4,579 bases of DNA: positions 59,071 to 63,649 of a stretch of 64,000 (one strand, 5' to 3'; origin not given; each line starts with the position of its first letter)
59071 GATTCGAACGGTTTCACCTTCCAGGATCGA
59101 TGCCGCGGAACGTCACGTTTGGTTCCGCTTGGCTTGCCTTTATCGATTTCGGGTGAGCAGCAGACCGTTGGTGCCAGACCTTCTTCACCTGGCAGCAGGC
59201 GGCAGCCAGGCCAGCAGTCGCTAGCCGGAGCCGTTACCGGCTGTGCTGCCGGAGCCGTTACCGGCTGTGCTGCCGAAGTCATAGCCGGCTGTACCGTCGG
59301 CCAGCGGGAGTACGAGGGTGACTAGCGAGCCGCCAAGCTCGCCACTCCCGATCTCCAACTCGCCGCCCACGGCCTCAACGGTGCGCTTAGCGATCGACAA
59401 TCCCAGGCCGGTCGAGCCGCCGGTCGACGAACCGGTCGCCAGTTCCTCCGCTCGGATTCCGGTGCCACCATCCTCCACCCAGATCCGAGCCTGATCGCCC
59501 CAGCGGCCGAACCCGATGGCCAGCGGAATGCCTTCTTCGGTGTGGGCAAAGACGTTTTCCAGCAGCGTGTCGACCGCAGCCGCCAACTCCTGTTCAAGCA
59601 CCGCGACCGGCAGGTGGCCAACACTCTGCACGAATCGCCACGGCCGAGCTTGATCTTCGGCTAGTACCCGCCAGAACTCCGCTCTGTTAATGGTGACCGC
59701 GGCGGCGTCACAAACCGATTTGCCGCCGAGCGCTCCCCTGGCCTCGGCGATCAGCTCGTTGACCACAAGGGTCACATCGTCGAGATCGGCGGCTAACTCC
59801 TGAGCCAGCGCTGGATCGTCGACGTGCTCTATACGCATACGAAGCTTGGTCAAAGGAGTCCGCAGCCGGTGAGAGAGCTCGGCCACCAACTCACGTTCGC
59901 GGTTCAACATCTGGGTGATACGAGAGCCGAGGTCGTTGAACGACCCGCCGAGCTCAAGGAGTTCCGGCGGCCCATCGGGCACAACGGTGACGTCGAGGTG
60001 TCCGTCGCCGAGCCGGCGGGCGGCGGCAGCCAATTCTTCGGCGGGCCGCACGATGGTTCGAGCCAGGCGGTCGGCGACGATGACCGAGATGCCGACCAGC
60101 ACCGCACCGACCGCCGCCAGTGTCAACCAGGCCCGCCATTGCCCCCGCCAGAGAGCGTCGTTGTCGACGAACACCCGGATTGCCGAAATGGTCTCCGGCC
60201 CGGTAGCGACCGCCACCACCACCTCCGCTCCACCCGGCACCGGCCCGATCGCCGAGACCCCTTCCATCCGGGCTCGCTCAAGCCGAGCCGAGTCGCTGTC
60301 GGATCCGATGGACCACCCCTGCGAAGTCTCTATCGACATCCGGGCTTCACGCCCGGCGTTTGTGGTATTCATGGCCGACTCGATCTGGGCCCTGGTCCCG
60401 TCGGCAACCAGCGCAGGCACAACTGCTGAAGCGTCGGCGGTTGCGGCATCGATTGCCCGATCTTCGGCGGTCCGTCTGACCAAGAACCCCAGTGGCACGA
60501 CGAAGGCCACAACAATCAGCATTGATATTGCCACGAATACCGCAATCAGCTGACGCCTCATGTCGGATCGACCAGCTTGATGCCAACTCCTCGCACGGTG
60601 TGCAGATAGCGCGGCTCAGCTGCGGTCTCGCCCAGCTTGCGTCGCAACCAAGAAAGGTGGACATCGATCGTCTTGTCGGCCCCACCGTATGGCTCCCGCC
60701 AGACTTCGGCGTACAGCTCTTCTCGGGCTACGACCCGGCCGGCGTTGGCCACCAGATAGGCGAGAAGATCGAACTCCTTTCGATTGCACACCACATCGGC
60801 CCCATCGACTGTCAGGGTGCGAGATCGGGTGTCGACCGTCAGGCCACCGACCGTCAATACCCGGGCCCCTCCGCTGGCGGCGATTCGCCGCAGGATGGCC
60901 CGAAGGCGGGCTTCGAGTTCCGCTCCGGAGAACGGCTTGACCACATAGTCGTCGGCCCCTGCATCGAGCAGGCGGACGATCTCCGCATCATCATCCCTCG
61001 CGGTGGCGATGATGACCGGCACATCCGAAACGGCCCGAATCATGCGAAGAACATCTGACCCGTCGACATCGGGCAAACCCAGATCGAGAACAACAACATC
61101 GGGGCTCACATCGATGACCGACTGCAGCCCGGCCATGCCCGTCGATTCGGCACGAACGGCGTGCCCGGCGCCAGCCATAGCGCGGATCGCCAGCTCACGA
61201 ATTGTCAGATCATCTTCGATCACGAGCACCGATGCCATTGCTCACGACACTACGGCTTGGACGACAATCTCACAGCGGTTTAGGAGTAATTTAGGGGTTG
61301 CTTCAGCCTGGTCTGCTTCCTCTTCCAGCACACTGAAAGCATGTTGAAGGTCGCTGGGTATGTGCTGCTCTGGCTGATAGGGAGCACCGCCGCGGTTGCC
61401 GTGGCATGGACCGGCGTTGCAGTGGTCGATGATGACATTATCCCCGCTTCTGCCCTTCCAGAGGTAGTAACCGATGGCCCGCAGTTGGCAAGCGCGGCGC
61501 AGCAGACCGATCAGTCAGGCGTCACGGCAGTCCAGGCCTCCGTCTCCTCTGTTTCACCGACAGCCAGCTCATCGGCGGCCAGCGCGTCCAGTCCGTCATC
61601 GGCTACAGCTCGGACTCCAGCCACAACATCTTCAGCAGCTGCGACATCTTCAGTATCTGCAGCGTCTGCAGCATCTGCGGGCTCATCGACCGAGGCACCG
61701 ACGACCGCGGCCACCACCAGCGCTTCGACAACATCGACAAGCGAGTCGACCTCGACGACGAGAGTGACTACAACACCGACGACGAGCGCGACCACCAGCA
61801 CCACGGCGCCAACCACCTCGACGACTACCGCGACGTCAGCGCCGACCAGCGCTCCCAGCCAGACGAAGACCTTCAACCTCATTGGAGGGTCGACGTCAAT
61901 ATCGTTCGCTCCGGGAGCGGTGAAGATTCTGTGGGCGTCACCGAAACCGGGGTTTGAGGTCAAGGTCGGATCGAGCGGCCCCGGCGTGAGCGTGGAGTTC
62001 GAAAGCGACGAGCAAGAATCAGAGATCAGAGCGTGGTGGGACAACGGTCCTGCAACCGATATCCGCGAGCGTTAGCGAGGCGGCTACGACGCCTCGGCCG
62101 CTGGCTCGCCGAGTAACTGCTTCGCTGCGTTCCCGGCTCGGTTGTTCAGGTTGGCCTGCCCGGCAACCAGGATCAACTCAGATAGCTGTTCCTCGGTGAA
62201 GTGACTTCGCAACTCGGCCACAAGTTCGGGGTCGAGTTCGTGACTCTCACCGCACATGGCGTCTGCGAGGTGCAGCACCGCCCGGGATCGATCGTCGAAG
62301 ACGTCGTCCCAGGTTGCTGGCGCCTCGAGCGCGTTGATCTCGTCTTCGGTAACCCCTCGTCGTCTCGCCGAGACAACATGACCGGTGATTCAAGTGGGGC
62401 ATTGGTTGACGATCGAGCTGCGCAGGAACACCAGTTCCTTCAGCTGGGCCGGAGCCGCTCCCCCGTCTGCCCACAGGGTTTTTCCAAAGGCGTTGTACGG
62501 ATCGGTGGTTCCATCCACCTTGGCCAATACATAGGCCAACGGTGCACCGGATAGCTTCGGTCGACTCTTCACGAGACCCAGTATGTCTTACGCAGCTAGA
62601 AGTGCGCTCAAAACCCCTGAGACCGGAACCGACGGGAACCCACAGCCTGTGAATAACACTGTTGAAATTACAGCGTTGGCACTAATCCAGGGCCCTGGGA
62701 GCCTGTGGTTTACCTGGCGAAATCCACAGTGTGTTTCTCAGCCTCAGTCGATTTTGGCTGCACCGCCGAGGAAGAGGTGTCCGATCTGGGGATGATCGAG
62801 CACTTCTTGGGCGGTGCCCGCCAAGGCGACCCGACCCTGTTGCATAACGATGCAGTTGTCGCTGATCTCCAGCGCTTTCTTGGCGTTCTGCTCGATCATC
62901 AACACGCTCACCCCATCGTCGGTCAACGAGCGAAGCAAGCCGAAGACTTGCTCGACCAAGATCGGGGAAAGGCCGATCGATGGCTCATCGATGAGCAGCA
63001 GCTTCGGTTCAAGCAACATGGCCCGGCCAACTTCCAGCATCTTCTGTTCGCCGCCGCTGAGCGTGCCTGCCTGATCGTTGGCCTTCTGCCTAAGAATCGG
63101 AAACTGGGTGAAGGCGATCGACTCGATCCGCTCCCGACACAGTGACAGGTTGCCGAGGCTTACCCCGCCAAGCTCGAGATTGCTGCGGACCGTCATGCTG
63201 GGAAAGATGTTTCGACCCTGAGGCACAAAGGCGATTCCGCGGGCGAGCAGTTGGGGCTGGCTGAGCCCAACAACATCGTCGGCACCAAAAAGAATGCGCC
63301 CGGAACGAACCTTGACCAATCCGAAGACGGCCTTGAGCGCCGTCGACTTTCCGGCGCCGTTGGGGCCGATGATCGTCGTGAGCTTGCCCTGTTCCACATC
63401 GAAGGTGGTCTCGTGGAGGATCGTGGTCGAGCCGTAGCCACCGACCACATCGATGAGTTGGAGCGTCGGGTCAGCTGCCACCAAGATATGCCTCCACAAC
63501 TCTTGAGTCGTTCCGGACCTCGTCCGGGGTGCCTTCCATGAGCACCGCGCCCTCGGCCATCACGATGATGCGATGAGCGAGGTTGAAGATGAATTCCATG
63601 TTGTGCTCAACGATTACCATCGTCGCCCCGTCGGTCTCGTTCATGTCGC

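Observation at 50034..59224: Translationally coupled seven-gene glycan locus with two paralogous APH-like kinases flanking UDP-glucose dehydrogenase and an MsbA-like exporter, bracketed by two two-component systems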

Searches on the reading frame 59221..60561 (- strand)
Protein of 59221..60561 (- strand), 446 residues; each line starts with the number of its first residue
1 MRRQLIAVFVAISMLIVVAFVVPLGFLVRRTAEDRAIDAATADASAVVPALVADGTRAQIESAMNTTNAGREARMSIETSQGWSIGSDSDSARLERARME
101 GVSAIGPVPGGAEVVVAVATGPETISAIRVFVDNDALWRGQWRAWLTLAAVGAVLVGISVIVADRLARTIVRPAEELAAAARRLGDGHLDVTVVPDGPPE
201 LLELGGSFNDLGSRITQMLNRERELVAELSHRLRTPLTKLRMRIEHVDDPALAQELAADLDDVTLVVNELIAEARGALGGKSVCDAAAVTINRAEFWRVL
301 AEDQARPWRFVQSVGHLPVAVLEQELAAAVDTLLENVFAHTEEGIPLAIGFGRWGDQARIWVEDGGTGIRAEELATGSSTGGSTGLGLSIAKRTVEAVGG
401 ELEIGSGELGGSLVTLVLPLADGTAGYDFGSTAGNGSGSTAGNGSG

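Call 3: search_protein_families(library=pfam, proteins=[window:59221-60561:-], max_evalue=0.001)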
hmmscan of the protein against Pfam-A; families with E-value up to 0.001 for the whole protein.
window:59221-60561:- (446 aa): 3 families
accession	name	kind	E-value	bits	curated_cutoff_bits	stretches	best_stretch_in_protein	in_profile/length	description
PF02518.31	HATPase_c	-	4.6e-13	50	26.4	1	324-421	4-110/111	Histidine kinase-, DNA gyrase B-, and HSP90-like ATPase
PF00672.30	HAMP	-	7.5e-12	45.8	25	1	165-216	1-52/53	HAMP domain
PF00512.31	HisKA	-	7.6e-05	23.1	26.9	1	222-256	2-36/66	His Kinase A (phospho-acceptor) domain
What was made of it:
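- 59221..60561 (-): HAMP-type sensor histidine kinase of the convergent OmpR-type two-component system. Pfam HAMP, HisKA and HATPase_c (call 3).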

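Call 4: search_protein_families(library=ncbifam, proteins=[window:59221-60561:-], max_evalue=0.001)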
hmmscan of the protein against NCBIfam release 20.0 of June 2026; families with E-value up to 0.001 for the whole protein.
window:59221-60561:- (446 aa): 43 families (the best 25 are shown)
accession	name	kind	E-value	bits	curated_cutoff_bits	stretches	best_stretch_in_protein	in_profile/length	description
NF007898.0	PRK10604.1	equivalog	4.5e-25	88.7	478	1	169-421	159-424/433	two-component system sensor histidine kinase RstB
NF007004.0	PRK09467.1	equivalog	4.3e-24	85.1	415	1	153-421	163-437/440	two-component system sensor histidine kinase EnvZ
NF007007.0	PRK09470.1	equivalog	9.7e-22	77.5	486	2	155-242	177-265/463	envelope stress sensor histidine kinase CpxA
NF012163.2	BaeS_SmeS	equivalog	2.1e-20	73.1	500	1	139-419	160-457/457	sensor histidine kinase efflux regulator BaeS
NF033092.0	HK_WalK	equivalog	8.7e-20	70.8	725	3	318-420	481-594/594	cell wall metabolism sensor histidine kinase WalK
TIGR01386.1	cztS_silS_copS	subfamily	6.6e-19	68.2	292.55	2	135-243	155-262/457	heavy metal sensor histidine kinase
NF007837.0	PRK10549.1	equivalog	9.2e-18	64.2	603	1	154-422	172-460/466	envelope stress sensor histidine kinase BaeS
NF040691.1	MtrAB_MtrB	equivalog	3.7e-16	59.2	450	1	147-243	189-292/507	MtrAB system histidine kinase MtrB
TIGR02966.1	phoR_proteo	equivalog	1.6e-14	53.6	334.2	1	318-415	222-330/333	phosphate regulon sensor histidine kinase PhoR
NF008025.0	PRK10755.1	equivalog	2e-14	53.1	314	1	147-405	68-340/362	two-component system sensor histidine kinase PmrB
NF008235.0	PRK11006.1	equivalog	4.9e-12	45.4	390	1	316-419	308-422/431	phosphate regulon sensor histidine kinase PhoR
NF046044.1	PnpS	equivalog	8.4e-11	41.5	400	1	320-419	280-390/390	two-component system histidine kinase PnpS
NF045900.1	HisKinCpxALeg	equivalog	1.9e-10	40.1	800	1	148-419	154-450/451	two-component system sensor histidine kinase CpxA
NF012226.0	AdeS_HK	equivalog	2.3e-10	40.2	500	1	145-249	59-165/353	two-component sensor histidine kinase AdeS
NF007345.0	PRK09835.1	subfamily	2.6e-10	39.4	423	1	154-413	192-474/482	Cu(+)/Ag(+) sensor histidine kinase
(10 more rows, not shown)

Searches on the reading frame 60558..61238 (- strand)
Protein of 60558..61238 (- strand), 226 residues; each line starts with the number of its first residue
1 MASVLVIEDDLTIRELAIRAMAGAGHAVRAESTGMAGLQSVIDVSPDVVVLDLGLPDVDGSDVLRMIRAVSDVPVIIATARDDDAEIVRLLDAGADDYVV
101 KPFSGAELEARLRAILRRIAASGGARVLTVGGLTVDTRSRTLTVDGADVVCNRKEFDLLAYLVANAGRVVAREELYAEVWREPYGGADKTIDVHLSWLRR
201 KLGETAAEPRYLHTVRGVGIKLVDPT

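Call 59: search_protein_families(library=pfam, proteins=[window:60558-61238:-], max_evalue=0.01)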
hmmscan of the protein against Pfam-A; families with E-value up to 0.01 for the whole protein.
window:60558-61238:- (226 aa): 3 families
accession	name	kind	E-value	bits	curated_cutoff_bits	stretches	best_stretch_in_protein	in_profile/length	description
PF00486.34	Trans_reg_C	-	2.4e-24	85.7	26.2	1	148-221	3-76/77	Transcriptional regulatory protein, C terminal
PF00072.30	Response_reg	-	2.3e-23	82.9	30.2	1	4-112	1-110/111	Response regulator receiver domain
PF13472.12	Lipase_GDSL_2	-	0.00043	21.2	32.9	1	19-141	39-160/178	GDSL-like Lipase/Acylhydrolase family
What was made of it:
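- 60558..61238 (-): OmpR-type response regulator. Pfam Response_reg and Trans_reg_C (call 59).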

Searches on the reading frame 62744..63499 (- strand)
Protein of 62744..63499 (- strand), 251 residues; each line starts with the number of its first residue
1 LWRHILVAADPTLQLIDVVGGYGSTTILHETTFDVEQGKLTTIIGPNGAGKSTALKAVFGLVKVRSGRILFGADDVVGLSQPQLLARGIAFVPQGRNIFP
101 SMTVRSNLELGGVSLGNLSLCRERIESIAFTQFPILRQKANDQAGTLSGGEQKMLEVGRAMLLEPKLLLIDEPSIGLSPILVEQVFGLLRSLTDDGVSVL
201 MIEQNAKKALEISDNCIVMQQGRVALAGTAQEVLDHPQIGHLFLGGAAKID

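Call 59: search_protein_families(library=pfam, proteins=[window:62744-63499:-], max_evalue=0.01)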
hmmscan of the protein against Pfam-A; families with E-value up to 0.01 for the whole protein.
window:62744-63499:- (251 aa): 10 families
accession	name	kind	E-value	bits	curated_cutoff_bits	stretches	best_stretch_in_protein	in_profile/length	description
PF00005.33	ABC_tran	-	1.5e-27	97.3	25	1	28-174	1-136/137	ABC transporter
PF13304.12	AAA_21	-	1.3e-09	39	27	2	40-61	1-22/304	AAA domain, putative AbiEii toxin, Type IV TA system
PF13476.12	AAA_23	-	2.2e-05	25.7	27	1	29-58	11-39/201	AAA domain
PF13555.12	AAA_29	-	0.00013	22.1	27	1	29-59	13-43/61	P-loop containing region of AAA domain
PF13514.12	AAA_27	-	0.00013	22.1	22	1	30-61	18-49/206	AAA domain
PF02463.25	SMC_N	-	0.00037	20.4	40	1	38-61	24-48/220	RecF/RecN/SMC N terminal domain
PF25199.1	nSTAND_NTPase5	-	0.0012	19.1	34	0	36-58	39-61/145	Novel STAND NTPase 5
PF13175.12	AAA_15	-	0.0015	18.6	32.1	1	35-57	21-42/374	AAA ATPase domain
PF09818.15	ABC_ATPase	-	0.0016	18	23.2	0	35-58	77-99/283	P-loop domain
PF13604.12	AAA_30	-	0.0037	17.5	27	1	38-90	18-63/191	AAA domain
